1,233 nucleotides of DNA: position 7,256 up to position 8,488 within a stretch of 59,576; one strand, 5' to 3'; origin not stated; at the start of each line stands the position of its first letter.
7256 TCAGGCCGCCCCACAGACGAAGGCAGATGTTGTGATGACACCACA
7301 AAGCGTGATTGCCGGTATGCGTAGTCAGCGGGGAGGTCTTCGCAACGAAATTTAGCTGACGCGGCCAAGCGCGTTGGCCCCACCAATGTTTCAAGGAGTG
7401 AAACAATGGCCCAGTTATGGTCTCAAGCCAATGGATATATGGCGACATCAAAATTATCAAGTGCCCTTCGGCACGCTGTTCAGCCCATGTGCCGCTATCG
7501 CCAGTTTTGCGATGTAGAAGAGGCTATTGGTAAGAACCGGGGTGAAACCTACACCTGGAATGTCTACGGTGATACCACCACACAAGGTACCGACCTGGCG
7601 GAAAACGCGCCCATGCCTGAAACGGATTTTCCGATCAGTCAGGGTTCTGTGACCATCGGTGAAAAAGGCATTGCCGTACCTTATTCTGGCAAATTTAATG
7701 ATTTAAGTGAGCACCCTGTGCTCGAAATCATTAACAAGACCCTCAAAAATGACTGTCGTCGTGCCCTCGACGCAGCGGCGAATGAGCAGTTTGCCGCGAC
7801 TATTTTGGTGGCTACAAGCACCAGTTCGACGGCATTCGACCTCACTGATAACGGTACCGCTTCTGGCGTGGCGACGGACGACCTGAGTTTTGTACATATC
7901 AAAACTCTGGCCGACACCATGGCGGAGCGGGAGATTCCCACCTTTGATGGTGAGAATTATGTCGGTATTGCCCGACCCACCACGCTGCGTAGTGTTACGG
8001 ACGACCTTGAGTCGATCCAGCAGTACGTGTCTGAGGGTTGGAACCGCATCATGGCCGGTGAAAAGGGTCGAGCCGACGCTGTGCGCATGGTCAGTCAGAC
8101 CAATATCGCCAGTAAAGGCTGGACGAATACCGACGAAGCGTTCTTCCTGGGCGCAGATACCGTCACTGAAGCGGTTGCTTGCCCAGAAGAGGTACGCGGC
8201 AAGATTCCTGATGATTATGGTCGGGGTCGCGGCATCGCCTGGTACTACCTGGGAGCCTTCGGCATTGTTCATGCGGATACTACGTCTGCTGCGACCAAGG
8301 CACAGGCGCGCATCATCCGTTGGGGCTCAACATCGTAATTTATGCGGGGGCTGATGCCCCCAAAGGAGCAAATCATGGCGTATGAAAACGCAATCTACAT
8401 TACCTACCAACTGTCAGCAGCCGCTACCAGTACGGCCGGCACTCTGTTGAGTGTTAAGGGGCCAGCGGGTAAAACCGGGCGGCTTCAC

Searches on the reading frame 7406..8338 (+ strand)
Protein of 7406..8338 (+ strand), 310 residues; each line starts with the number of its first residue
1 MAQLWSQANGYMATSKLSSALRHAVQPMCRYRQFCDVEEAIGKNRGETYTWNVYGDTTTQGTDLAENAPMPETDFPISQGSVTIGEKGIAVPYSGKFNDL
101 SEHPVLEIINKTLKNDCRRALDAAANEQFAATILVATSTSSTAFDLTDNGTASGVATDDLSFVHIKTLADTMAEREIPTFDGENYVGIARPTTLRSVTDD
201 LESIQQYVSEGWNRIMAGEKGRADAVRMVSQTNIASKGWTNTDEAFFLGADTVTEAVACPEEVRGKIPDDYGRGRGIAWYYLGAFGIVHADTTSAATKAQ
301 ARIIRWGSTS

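Call 51: search_protein_families(library=phrogs, proteins=[window:7406-8338:+], max_evalue=0.001)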
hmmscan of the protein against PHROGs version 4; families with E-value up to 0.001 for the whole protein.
window:7406-8338:+ (310 aa): 2 families
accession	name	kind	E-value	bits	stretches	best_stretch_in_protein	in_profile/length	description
phrog_1357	-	head and packaging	8.4e-14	52.3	1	14-289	34-335/356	major head protein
phrog_2263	-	head and packaging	0.00021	21.3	1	49-280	313-527/551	major head protein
